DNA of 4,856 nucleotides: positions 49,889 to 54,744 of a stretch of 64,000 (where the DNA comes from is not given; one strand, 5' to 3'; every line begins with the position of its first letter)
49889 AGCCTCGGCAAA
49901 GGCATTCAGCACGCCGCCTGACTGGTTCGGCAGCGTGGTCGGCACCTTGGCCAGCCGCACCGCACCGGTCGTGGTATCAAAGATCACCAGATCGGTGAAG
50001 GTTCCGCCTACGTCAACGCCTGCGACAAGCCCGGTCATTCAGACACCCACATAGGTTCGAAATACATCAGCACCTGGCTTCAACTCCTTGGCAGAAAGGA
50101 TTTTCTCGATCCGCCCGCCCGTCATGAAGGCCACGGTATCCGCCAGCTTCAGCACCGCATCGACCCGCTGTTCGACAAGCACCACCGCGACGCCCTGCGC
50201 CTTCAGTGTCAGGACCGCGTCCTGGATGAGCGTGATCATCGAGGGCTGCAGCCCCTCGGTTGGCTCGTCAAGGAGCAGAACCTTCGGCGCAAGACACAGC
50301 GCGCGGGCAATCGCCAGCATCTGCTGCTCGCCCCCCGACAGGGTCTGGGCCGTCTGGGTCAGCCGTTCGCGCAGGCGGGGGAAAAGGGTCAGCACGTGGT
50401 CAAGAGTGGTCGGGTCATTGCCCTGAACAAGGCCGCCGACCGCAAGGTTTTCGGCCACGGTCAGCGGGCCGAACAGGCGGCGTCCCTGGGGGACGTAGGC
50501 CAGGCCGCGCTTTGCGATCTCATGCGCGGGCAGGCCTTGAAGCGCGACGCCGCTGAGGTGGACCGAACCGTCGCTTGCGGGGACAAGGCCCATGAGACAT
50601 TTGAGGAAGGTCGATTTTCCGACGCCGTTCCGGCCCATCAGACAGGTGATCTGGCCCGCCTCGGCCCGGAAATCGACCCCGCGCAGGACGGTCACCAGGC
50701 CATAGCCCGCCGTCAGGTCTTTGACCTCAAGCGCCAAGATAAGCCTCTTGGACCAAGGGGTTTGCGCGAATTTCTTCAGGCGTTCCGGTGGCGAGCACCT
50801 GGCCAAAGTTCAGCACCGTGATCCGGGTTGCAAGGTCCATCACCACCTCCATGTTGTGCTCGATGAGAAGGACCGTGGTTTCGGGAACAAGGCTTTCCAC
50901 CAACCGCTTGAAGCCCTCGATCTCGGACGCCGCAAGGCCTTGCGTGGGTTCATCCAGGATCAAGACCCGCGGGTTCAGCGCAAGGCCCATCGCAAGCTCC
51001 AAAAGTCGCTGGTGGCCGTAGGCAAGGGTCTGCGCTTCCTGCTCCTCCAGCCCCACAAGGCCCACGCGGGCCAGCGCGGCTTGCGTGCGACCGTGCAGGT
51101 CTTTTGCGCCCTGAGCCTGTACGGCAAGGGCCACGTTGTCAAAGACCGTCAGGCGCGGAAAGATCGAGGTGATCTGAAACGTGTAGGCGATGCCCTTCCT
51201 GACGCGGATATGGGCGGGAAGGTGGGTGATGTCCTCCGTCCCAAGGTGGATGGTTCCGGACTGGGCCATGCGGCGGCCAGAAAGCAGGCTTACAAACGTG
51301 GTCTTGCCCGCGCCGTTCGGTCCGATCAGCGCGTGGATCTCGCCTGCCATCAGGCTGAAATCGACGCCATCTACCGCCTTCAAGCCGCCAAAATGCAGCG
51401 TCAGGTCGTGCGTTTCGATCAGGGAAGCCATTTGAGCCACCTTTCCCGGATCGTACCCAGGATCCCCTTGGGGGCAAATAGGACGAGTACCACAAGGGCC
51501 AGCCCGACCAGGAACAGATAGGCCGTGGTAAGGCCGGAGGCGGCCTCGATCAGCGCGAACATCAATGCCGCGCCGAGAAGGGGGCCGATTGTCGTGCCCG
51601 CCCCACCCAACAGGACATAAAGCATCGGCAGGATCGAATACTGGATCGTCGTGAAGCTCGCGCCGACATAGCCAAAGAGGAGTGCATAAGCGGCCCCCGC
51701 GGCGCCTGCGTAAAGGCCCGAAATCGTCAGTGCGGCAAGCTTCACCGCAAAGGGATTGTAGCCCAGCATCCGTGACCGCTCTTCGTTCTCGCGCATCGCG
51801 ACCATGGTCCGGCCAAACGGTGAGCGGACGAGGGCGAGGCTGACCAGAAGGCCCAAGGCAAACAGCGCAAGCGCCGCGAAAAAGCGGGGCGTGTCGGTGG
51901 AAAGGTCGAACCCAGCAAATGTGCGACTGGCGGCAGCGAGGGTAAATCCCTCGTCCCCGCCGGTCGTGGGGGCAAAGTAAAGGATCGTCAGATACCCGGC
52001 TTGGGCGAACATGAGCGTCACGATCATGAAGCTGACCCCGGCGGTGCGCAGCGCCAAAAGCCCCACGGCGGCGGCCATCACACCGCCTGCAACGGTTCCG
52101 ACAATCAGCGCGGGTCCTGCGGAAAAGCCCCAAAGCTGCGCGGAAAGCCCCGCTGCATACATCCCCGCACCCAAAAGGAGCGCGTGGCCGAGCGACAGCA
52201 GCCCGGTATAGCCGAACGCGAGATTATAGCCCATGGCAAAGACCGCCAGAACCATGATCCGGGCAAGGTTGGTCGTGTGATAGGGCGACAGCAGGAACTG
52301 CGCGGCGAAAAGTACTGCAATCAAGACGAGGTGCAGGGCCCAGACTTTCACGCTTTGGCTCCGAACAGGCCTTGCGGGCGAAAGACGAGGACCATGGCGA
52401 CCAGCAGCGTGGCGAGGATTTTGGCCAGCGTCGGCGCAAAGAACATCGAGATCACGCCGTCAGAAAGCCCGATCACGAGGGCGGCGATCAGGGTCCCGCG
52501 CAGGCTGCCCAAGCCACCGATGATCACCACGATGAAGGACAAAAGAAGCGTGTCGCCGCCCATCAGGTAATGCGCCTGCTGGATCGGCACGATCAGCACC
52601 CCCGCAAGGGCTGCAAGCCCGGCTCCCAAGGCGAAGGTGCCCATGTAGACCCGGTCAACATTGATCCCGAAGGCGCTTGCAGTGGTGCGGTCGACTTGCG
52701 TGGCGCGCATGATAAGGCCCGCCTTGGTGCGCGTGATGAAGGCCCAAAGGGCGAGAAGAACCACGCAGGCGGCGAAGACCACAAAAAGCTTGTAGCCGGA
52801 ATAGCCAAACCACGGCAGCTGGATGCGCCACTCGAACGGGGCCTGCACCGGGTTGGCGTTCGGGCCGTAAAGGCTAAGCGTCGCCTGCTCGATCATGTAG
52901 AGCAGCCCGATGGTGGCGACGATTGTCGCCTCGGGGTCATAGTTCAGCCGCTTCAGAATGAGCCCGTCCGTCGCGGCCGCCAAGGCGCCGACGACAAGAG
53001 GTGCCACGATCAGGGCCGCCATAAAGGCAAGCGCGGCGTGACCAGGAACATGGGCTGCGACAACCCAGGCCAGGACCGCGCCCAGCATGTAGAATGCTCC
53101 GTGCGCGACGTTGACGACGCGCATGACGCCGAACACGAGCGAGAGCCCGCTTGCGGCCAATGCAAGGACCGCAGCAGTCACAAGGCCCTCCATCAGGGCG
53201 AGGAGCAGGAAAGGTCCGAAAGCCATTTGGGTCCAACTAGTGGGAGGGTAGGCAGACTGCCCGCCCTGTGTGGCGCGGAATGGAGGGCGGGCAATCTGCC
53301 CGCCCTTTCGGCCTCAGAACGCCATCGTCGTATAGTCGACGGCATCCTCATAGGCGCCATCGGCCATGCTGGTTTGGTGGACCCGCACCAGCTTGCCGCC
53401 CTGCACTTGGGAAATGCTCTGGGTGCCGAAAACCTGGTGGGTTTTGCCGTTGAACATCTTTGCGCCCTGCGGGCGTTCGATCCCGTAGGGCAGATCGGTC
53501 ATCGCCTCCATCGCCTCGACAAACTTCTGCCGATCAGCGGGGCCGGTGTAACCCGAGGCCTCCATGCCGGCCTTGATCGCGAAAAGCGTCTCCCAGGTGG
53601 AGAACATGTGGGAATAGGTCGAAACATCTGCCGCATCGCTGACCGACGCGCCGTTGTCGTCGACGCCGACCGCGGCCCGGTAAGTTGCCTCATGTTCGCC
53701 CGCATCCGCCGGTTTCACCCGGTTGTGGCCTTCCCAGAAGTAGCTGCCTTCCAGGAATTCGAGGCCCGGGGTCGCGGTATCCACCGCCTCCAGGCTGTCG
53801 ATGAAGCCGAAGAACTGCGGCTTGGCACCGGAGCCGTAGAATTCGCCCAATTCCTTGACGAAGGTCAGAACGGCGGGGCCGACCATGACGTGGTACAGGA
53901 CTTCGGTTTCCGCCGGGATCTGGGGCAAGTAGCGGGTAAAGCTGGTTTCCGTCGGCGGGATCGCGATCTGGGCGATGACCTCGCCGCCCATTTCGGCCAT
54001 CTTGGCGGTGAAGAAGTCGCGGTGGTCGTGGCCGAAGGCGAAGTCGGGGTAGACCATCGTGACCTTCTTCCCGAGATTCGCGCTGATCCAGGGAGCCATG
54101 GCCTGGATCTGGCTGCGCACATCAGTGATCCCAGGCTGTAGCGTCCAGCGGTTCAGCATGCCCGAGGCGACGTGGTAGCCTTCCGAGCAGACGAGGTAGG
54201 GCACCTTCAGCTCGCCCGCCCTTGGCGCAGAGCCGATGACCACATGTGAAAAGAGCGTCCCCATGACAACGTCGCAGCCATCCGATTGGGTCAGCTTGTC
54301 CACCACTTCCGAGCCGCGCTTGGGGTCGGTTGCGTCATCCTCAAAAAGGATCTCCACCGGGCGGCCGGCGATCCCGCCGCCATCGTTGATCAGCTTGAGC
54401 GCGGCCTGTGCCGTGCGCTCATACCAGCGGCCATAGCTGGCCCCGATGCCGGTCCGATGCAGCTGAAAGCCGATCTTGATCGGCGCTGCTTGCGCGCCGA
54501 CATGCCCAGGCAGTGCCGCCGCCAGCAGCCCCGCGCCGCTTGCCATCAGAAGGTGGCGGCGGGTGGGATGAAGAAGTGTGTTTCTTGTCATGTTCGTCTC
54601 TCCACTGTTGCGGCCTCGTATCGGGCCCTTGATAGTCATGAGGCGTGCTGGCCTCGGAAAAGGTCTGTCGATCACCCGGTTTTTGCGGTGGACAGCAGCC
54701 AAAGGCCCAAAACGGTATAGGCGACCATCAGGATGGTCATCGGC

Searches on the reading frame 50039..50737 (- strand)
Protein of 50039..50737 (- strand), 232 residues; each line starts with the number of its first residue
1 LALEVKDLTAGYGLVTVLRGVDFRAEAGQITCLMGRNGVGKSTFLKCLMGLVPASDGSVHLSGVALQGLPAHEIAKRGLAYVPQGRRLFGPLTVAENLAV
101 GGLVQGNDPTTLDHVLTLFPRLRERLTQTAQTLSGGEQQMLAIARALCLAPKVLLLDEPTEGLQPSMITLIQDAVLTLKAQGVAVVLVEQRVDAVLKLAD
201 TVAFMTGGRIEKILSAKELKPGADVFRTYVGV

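Call 4: search_protein_families(library=pfam, proteins=[window:50039-50737:-], max_evalue=0.01)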
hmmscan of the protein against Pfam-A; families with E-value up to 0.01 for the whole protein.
window:50039-50737:- (232 aa): 8 families
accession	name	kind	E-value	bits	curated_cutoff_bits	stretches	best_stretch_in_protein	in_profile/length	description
PF00005.33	ABC_tran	-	1.1e-31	110.7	25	1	18-160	1-136/137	ABC transporter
PF13304.12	AAA_21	-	3e-10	41.1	27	2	127-186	232-294/304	AAA domain, putative AbiEii toxin, Type IV TA system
PF13401.12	AAA_22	-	0.00088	20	27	1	28-188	5-121/130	AAA domain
PF13555.12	AAA_29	-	0.002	18.3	27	1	23-51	17-45/61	P-loop containing region of AAA domain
PF13476.12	AAA_23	-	0.0021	19.1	27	1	22-48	16-39/201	AAA domain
PF09818.15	ABC_ATPase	-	0.0024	17.4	23.2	0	167-212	207-253/283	P-loop domain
PF02463.25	SMC_N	-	0.003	17.5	40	0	29-48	25-44/220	RecF/RecN/SMC N terminal domain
PF03193.22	RsgA_GTPase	-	0.0048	17.2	30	1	28-50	106-128/174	RsgA GTPase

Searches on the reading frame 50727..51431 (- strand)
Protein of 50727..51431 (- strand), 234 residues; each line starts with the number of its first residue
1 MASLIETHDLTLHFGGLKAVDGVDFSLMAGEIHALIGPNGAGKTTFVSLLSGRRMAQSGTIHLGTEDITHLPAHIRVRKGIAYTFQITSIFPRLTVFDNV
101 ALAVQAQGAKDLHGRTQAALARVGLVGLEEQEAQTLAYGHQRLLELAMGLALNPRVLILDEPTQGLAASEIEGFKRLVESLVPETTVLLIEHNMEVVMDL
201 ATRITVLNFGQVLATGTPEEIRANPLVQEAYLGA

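Call 4: search_protein_families(library=pfam, proteins=[window:50727-51431:-], max_evalue=0.01)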
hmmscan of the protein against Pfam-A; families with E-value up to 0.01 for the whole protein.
window:50727-51431:- (234 aa): 5 families
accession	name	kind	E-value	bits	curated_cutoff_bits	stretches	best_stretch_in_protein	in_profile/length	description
PF00005.33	ABC_tran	-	4.5e-32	111.9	25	1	21-164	2-137/137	ABC transporter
PF12399.14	BCA_ABC_TP_C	-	6.5e-12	45.2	25.5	1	211-234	1-24/27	Branched-chain amino acid ATP-binding cassette transporter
PF13304.12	AAA_21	-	1.2e-08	35.8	27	1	32-52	1-21/304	AAA domain, putative AbiEii toxin, Type IV TA system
PF13191.12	AAA_16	-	0.003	18.5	32.6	1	34-161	28-140/167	AAA ATPase domain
PF13401.12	AAA_22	-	0.0063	17.3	27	0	32-161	7-92/130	AAA domain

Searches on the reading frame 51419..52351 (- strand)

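Call 4: search_protein_families(library=pfam, proteins=[window:51419-52351:-], max_evalue=0.01)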
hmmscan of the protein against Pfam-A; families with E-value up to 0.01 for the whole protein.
window:51419-52351:- (310 aa): 1 family
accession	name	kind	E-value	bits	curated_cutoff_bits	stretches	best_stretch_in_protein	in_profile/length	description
PF02653.21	BPD_transp_2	-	5.4e-37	127.8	26.8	1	29-289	6-267/269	Branched-chain amino acid transport system / permease component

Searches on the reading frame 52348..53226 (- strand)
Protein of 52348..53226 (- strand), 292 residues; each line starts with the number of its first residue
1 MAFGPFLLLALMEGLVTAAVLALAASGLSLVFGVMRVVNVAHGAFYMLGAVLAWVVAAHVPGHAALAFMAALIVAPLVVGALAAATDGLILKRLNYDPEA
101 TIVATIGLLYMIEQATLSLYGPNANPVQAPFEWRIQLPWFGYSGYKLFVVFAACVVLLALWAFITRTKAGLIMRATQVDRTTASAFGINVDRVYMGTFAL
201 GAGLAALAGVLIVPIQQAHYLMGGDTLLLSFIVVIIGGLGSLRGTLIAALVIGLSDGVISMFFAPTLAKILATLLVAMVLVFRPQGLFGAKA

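Call 4: search_protein_families(library=pfam, proteins=[window:52348-53226:-], max_evalue=0.01)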
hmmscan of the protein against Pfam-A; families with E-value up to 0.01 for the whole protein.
window:52348-53226:- (292 aa): 1 family
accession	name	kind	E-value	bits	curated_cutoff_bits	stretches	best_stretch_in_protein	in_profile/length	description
PF02653.21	BPD_transp_2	-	8.9e-37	127.1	26.8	1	12-279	3-268/269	Branched-chain amino acid transport system / permease component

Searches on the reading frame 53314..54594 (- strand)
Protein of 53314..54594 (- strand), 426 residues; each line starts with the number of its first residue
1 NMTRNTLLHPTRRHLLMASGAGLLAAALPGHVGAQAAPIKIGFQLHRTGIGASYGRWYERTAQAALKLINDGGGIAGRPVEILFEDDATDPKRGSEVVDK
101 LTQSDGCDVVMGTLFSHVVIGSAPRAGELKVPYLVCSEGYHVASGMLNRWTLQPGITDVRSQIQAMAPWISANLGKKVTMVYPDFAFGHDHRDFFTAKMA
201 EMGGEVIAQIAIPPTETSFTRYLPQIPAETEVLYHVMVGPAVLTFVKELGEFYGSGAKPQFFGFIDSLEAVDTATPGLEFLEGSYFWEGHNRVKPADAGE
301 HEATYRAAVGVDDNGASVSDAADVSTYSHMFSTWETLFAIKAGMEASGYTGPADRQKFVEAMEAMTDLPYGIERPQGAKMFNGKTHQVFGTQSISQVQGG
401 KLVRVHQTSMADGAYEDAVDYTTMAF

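Call 4: search_protein_families(library=pfam, proteins=[window:53314-54594:-], max_evalue=0.01)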
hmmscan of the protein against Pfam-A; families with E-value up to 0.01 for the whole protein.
window:53314-54594:- (426 aa): 3 families
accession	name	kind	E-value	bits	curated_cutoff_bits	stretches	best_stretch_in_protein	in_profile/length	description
PF13458.12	Peripla_BP_6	-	1.8e-48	166.4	31.7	1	38-400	1-342/343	Periplasmic binding protein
PF13433.12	Peripla_BP_5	-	8.8e-13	48.5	27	1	39-251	1-210/363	Periplasmic binding protein domain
PF01094.35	ANF_receptor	-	0.00029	20.4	25.4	1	62-217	6-160/353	Receptor family ligand binding region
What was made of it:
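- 53314..54591 (-): Periplasmic solute-binding protein (Liv/Peripla_BP_6 type), presumed nicotinate receptor. Peripla_BP_6, E 1.8e-48 (call 4).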

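Call 6: search_protein_families(library=ncbifam, proteins=[window:53314-54594:-], max_evalue=0.01)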
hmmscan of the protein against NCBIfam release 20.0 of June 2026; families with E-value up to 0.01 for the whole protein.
window:53314-54594:- (426 aa): 3 families
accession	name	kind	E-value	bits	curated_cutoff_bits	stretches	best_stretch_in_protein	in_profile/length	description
TIGR03669.1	urea_ABC_arch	equivalog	4.8e-17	62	494.8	1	41-243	3-202/375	urea ABC transporter substrate-binding protein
NF011933.0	PRK15404.1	subfamily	1.9e-10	40.4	477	1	31-119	19-106/370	high-affinity branched-chain amino acid ABC transporter substrate-binding protein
TIGR03407.1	urea_ABC_UrtA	exception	1e-08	34.5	492.75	1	60-406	22-349/361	urea ABC transporter substrate-binding protein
